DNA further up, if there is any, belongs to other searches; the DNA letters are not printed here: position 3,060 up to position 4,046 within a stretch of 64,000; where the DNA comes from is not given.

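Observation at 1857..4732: Paralogous degenerate ligase-domain protein embedded between a DEAD-box helicase and an Nth-like glycosylase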

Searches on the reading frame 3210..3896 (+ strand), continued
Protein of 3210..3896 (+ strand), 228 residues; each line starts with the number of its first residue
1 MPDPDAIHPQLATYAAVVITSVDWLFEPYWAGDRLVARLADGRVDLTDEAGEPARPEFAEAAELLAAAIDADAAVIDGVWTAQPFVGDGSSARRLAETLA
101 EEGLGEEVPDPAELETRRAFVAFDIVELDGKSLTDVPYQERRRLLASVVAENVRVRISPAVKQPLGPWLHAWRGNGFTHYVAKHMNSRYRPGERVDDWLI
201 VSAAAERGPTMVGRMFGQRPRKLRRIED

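Call 48: find_homologous_proteins(query=A2, max_evalue=1e-10)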
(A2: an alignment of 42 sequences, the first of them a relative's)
Query A2 (42 sequences) (239 aa, profile of the alignment): 2301 proteins with E <= 1e-10 among 8000 candidates; the best 120 are listed.
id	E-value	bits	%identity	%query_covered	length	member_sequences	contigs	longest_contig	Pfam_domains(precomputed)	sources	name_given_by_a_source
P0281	6.0e-84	299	41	79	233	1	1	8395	PF01068.27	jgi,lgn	jgi:ATP-dependent DNA ligase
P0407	1.0e-83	299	44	78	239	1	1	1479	PF01068.27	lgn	-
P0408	1.3e-83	298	37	79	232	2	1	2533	PF01068.27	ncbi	-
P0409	2.0e-83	298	40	82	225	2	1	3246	PF01068.27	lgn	-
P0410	4.3e-83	297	36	80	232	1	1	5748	PF01068.27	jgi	jgi:hypothetical protein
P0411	5.5e-83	296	39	77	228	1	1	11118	PF01068.27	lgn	-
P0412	5.9e-83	296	38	88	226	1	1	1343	PF01068.27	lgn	-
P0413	7.6e-83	296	44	82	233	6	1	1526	PF01068.27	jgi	jgi:ATP-dependent DNA ligase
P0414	1.6e-82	295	42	84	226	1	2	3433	PF01068.27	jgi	jgi:bifunctional non-homologous end joining protein LigD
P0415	1.6e-82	295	36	78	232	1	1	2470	PF01068.27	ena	-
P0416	2.0e-82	294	39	82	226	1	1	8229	PF01068.27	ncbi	-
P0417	2.1e-82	294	38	78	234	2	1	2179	-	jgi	jgi:ATP-dependent DNA ligase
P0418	2.8e-82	294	39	80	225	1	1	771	PF01068.27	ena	-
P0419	3.0e-82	294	43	82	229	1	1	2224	PF01068.27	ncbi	-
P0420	3.7e-82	294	39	82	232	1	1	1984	-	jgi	jgi:hypothetical protein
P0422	5.5e-82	293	40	80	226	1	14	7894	PF01068.27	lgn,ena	-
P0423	6.4e-82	293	41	80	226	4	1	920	PF01068.27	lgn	-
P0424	7.6e-82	293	40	80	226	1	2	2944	PF01068.27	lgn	-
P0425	8.3e-82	292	35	78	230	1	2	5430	PF01068.27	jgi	jgi:ATP-dependent DNA ligase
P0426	1.4e-81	292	39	80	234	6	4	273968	PF01068.27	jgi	jgi:ATP-dependent DNA ligase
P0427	1.4e-81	292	41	78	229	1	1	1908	PF01068.27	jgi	-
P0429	1.8e-81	291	39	80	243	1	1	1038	PF01068.27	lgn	-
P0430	2.2e-81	291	42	80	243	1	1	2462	PF01068.27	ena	-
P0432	3.7e-81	290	40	78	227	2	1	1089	PF01068.27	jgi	jgi:ATP-dependent DNA ligase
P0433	3.9e-81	290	43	78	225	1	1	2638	PF01068.27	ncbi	-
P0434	4.5e-81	290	43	80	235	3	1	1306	PF01068.27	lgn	-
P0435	4.8e-81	290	40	78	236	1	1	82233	PF01068.27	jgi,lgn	jgi:hypothetical protein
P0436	5.2e-81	290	37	78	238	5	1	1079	PF01068.27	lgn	-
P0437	5.7e-81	290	38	80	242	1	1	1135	PF01068.27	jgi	jgi:hypothetical protein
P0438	6.2e-81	290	38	80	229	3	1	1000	PF01068.27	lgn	-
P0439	6.2e-81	290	38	80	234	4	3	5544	PF01068.27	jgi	jgi:ATP-dependent DNA ligase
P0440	6.8e-81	289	39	80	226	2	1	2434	PF01068.27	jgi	jgi:ATP-dependent DNA ligase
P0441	7.8e-81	289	40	80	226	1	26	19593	PF01068.27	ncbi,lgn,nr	ncbi:MAG TPA: hypothetical protein VLA23_02230 [Candidatus Limnocylindrales bacterium]|nr:hypothetic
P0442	8.2e-81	289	39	80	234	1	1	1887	PF01068.27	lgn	-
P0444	9.1e-81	289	38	80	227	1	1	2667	PF01068.27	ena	-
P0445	9.2e-81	289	37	77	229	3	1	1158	PF01068.27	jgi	jgi:hypothetical protein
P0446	1.1e-80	289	39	80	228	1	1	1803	PF01068.27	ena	-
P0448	1.2e-80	289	39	78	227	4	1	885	PF01068.27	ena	-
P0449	1.2e-80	289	39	79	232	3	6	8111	PF01068.27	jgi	jgi:hypothetical protein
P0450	1.2e-80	289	39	81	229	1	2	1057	PF01068.27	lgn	-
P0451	1.2e-80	289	42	78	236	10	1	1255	PF01068.27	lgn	-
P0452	1.2e-80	289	39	80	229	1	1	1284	PF01068.27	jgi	jgi:ATP-dependent DNA ligase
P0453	1.3e-80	289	36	84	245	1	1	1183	PF01068.27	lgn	-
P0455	1.6e-80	288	40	82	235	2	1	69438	PF01068.27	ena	-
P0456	1.7e-80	288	41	79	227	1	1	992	PF01068.27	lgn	-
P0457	1.8e-80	288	38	80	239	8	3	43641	PF01068.27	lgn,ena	-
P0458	2.1e-80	288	40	78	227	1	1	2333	PF01068.27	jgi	jgi:ATP-dependent DNA ligase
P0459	2.2e-80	288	40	78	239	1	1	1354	PF01068.27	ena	-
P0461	3.9e-80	287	42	81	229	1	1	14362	PF01068.27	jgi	jgi:ATP-dependent DNA ligase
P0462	3.9e-80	287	42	78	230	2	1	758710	PF01068.27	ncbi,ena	-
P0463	4.6e-80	287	40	78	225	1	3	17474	PF01068.27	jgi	jgi:ATP-dependent DNA ligase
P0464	4.6e-80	287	41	81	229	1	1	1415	PF01068.27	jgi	jgi:ATP-dependent DNA ligase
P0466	5.0e-80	287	35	80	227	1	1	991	PF01068.27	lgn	-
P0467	5.1e-80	287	39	79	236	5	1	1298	PF01068.27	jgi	jgi:ATP-dependent DNA ligase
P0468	5.1e-80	287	36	78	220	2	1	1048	PF01068.27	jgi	jgi:ATP-dependent DNA ligase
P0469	5.2e-80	287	40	78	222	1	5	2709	PF01068.27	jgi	jgi:hypothetical protein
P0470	5.8e-80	286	38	81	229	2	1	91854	PF01068.27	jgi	jgi:ATP-dependent DNA ligase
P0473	6.4e-80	286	38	79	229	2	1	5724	PF01068.27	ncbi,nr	ncbi:MAG: hypothetical protein M3R57_11495 [Chloroflexota bacterium]|nr:hypothetical protein [Chloro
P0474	6.4e-80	286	36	78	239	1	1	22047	PF01068.27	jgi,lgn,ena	-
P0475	6.4e-80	286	39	78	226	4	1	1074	PF01068.27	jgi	jgi:ATP-dependent DNA ligase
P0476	6.6e-80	286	40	78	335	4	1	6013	PF01068.27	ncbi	-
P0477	6.6e-80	286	38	78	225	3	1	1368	PF01068.27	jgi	jgi:ATP-dependent DNA ligase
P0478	6.6e-80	286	41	79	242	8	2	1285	PF01068.27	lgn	-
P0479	6.7e-80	286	38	79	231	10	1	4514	PF01068.27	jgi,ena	-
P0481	8.1e-80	286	42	78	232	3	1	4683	PF01068.27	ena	-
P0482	9.6e-80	286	40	78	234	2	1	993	PF01068.27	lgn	-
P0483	1.0e-79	286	41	81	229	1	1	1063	PF01068.27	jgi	jgi:ATP-dependent DNA ligase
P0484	1.0e-79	286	40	78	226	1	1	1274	PF01068.27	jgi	jgi:hypothetical protein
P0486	1.1e-79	286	37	80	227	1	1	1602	PF01068.27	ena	-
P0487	1.1e-79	285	43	80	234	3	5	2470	PF01068.27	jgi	jgi:ATP-dependent DNA ligase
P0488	1.2e-79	285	40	80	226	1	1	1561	PF01068.27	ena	-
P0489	1.2e-79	285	38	78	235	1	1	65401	PF01068.27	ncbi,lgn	-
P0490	1.2e-79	285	38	78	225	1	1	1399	PF01068.27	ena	-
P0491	1.4e-79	285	41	81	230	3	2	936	PF01068.27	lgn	-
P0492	1.7e-79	285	38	80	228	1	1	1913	PF01068.27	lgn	-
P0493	1.7e-79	285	42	78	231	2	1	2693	PF01068.27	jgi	jgi:ATP-dependent DNA ligase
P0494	1.8e-79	285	36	78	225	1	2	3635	PF01068.27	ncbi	-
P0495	1.8e-79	285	44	86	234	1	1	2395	PF01068.27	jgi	jgi:ATP dependent DNA ligase domain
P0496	1.9e-79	285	41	81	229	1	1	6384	PF01068.27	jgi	jgi:ATP-dependent DNA ligase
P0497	2.0e-79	285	38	82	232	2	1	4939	PF01068.27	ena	-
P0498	2.0e-79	285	36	79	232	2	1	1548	PF01068.27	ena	-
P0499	2.0e-79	285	39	78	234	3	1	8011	PF01068.27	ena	-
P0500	2.1e-79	285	45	82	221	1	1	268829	PF01068.27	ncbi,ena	-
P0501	2.1e-79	285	39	78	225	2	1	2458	PF01068.27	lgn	-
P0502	2.2e-79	285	37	80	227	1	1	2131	PF01068.27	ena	-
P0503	2.3e-79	284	39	80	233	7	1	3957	PF01068.27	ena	-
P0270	2.3e-79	284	39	83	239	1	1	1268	PF01068.27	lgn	-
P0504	2.3e-79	284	40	78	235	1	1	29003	PF01068.27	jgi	jgi:bifunctional non-homologous end joining protein LigD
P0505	2.3e-79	284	44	82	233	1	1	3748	PF01068.27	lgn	-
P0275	2.3e-79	284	38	82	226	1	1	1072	PF01068.27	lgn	-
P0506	2.4e-79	284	43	79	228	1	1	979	PF01068.27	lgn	-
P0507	2.5e-79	284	35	78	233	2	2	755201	-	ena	-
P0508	2.8e-79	284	44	80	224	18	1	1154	PF01068.27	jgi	jgi:hypothetical protein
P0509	2.8e-79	284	38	79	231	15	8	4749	PF01068.27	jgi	jgi:ATP-dependent DNA ligase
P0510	3.5e-79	284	41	80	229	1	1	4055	PF01068.27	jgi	jgi:ATP-dependent DNA ligase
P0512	3.8e-79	284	44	78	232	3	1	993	PF01068.27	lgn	-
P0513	4.0e-79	284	37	78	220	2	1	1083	PF01068.27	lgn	-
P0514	4.4e-79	283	39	79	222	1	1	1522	PF01068.27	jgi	jgi:hypothetical protein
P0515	4.6e-79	283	39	78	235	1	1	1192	PF01068.27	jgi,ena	-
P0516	4.6e-79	283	36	79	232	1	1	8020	PF01068.27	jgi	jgi:ATP-dependent DNA ligase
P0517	5.0e-79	283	35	80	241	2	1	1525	PF01068.27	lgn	-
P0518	5.0e-79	283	37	78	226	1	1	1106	PF01068.27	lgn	-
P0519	5.3e-79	283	33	80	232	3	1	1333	PF01068.27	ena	-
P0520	5.4e-79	283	35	79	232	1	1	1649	PF01068.27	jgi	jgi:hypothetical protein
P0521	5.5e-79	283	40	82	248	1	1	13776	PF01068.27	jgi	jgi:bifunctional non-homologous end joining protein LigD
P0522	5.8e-79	283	44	78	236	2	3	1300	PF01068.27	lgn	-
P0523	5.8e-79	283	35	84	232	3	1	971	PF01068.27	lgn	-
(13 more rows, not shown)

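Call 49: find_encoding_contigs(protein=P0462, flank=6000, max_places=1)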
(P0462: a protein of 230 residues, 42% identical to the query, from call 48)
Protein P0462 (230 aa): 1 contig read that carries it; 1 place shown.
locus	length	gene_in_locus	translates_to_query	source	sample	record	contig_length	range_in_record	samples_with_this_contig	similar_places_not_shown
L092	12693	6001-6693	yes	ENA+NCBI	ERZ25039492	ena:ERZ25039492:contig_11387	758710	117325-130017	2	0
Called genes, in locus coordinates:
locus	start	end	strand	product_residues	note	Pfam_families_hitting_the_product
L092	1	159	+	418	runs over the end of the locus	PF02786:CPSase_L_D2, PF02785:Biotin_carb_C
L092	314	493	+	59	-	-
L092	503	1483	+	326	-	PF00682:HMGL-like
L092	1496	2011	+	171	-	PF01844:HNH, PF14279:HNH_5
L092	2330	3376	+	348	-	PF01743:PolyA_pol, PF12627:PolyA_pol_RNAbd, PF01966:HD, PF13735:tRNA_NucTran2_2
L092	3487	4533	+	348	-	PF01073:3Beta_HSD, PF01370:Epimerase, PF02719:Polysacc_synt_2, PF04321:RmlD_sub_bind, PF05368:NmrA (weak), PF07993:NAD_binding_4 (faint), PF13460:NAD_binding_10 (weak), PF16363:GDP_Man_Dehyd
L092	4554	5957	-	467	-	PF07690:MFS_1, PF13347:MFS_2, PF11700:ATG22, PF07690:MFS_1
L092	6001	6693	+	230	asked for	PF01068:DNA_ligase_A_M (weak)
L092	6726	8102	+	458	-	-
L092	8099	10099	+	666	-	PF00582:Usp, PF00535:Glycos_transf_2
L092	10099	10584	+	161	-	PF00583:Acetyltransf_1, PF13508:Acetyltransf_7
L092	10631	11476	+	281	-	PF02595:Gly_kinase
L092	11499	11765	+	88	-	PF02595:Gly_kinase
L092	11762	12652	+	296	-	PF00730:HhH-GPD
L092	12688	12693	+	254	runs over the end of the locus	PF00072:Response_reg, PF00486:Trans_reg_C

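Call 50: find_encoding_contigs(protein=P0500, flank=6000, max_places=1)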
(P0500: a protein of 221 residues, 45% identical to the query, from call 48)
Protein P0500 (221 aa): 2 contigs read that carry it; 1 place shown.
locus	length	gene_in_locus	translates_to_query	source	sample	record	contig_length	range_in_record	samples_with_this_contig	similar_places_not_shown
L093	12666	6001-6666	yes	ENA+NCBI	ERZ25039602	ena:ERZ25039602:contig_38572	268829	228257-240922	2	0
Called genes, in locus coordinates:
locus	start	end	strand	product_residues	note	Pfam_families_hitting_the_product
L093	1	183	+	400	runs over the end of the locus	PF03473:MOSC, PF00583:Acetyltransf_1, PF13673:Acetyltransf_10 (weak), PF13508:Acetyltransf_7 (weak)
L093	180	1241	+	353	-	PF01300:Sua5_yciO_yrdC, PF03481:Sua5_C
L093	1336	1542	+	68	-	-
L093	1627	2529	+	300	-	-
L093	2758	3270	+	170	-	PF13735:tRNA_NucTran2_2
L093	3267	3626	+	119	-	PF13432:TPR_16 (weak), PF14559:TPR_19 (weak), PF13431:TPR_17 (faint)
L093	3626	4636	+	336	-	PF01073:3Beta_HSD, PF01370:Epimerase, PF02719:Polysacc_synt_2 (weak), PF04321:RmlD_sub_bind, PF05368:NmrA, PF13460:NAD_binding_10, PF16363:GDP_Man_Dehyd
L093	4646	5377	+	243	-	PF00072:Response_reg, PF00486:Trans_reg_C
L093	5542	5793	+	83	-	-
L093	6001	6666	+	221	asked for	PF01068:DNA_ligase_A_M (faint)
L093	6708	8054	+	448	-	-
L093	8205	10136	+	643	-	PF00582:Usp, PF00535:Glycos_transf_2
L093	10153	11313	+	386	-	PF02595:Gly_kinase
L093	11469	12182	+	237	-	PF00730:HhH-GPD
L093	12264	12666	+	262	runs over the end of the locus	PF00072:Response_reg, PF00486:Trans_reg_C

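Call 51: find_encoding_contigs(protein=P0507, flank=6000, max_places=1)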
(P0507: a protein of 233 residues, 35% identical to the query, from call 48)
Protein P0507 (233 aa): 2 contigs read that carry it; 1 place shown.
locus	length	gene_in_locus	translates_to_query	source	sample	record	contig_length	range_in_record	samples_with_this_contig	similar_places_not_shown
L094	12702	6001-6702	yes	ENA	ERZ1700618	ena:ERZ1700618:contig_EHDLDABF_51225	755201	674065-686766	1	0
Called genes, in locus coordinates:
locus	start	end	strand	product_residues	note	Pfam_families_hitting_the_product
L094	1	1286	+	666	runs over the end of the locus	PF12728:HTH_17, PF00289:Biotin_carb_N, PF02786:CPSase_L_D2, PF07478:Dala_Dala_lig_C (weak), PF02785:Biotin_carb_C, PF00364:Biotin_lipoyl, PF25984:BSH_YknX (faint)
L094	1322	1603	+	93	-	-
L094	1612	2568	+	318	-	PF00682:HMGL-like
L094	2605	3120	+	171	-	PF01844:HNH, PF14279:HNH_5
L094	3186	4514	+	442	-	PF01743:PolyA_pol, PF12627:PolyA_pol_RNAbd, PF01966:HD, PF13735:tRNA_NucTran2_2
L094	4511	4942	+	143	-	PF13432:TPR_16, PF14559:TPR_19 (faint)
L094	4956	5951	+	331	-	PF01073:3Beta_HSD, PF01370:Epimerase, PF02719:Polysacc_synt_2, PF04321:RmlD_sub_bind, PF05368:NmrA (weak), PF07993:NAD_binding_4 (faint), PF16363:GDP_Man_Dehyd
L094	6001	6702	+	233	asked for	-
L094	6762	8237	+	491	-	-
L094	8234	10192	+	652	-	PF00582:Usp, PF00535:Glycos_transf_2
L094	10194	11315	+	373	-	PF02595:Gly_kinase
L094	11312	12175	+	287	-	PF22175:Ogg-HhH (faint), PF00730:HhH-GPD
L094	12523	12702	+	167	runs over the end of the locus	-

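Call 66: search_protein_families(library=pfam, proteins=[P0332, P0379, P0371, P0476, P0262], max_evalue=0.01)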
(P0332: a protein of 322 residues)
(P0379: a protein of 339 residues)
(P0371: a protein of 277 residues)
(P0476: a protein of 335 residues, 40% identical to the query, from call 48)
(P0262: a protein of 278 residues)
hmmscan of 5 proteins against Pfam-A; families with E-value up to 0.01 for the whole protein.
P0332 (322 aa): 1 family
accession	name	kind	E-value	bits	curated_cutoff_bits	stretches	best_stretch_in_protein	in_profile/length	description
PF01068.26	DNA_ligase_A_M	-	2.1e-22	80.3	26.2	1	151-316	19-201/204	ATP dependent DNA ligase domain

P0379 (339 aa): 2 families
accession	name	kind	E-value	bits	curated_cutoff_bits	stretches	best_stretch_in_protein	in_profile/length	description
PF13298.12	LigD_N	-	1.3e-32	112.6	31.1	1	42-145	1-106/107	DNA Ligase D 3'-phosphoesterase domain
PF01068.26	DNA_ligase_A_M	-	1.4e-16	61.2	26.2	1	253-334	116-202/204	ATP dependent DNA ligase domain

P0371 (277 aa): 3 families
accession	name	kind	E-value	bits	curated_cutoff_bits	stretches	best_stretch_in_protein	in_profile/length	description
PF21095.3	CarD_C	-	3.8e-21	75.3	23.1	1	76-162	1-87/87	CarD, C-terminal domain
PF02559.22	CarD_TRCF_RID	-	1.2e-07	32.1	23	1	10-68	1-56/57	CarD-like/TRCF RID domain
PF01068.26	DNA_ligase_A_M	-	1.1e-05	25.7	26.2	1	195-269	121-200/204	ATP dependent DNA ligase domain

P0476 (335 aa): 1 family
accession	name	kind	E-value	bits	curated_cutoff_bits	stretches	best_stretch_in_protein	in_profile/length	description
PF01068.26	DNA_ligase_A_M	-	1.5e-06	28.5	26.2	1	225-327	91-200/204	ATP dependent DNA ligase domain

P0262 (278 aa): 1 family
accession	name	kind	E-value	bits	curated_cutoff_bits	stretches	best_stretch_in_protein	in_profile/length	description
PF01068.26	DNA_ligase_A_M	-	9.2e-12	45.5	26.2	1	190-270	115-200/204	ATP dependent DNA ligase domain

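Call 76: list_cluster_members(proteins=[P0339, P0355, P0369, P0265, P0379, P0332, P0290, P0246, P0371, P0359])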
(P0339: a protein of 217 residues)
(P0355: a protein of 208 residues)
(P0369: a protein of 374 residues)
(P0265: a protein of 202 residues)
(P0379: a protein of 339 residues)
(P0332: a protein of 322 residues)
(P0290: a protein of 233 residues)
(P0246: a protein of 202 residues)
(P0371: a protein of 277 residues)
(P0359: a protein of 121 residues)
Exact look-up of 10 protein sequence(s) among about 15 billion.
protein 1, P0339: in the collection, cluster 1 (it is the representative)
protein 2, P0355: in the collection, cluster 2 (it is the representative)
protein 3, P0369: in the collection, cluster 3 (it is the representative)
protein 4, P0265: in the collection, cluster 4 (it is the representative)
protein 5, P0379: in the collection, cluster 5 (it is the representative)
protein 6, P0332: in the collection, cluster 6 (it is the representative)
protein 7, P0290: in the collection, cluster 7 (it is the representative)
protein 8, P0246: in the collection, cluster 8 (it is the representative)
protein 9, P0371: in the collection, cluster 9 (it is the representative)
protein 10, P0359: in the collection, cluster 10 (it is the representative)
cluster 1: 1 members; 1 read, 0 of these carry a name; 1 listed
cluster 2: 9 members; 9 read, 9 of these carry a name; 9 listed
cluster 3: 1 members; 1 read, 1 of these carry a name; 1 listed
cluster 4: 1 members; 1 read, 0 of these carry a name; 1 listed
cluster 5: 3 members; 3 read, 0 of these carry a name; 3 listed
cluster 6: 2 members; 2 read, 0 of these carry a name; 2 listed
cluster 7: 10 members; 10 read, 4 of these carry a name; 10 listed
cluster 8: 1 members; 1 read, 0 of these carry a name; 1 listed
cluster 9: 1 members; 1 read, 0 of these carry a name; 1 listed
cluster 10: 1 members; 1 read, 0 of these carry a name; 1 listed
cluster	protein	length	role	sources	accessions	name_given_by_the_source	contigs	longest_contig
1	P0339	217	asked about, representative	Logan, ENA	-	-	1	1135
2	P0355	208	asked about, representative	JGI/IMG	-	bifunctional non-homologous end joining protein LigD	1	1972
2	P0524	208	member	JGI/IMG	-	bifunctional non-homologous end joining protein LigD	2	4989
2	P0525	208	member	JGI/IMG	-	bifunctional non-homologous end joining protein LigD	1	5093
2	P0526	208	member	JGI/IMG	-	bifunctional non-homologous end joining protein LigD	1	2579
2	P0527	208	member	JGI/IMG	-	bifunctional non-homologous end joining protein LigD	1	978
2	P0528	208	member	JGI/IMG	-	bifunctional non-homologous end joining protein LigD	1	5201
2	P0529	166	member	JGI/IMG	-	bifunctional non-homologous end joining protein LigD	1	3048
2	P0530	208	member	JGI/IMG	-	bifunctional non-homologous end joining protein LigD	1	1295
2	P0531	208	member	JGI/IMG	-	bifunctional non-homologous end joining protein LigD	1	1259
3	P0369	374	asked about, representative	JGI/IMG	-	bifunctional non-homologous end joining protein LigD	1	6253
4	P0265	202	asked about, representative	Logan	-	-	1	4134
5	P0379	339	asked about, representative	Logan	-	-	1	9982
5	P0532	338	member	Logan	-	-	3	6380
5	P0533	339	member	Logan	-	-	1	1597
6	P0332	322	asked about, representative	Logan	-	-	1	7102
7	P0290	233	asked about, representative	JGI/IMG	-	ATP-dependent DNA ligase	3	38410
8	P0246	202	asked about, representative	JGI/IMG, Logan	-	-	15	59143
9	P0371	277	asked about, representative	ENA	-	-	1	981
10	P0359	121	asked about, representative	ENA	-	-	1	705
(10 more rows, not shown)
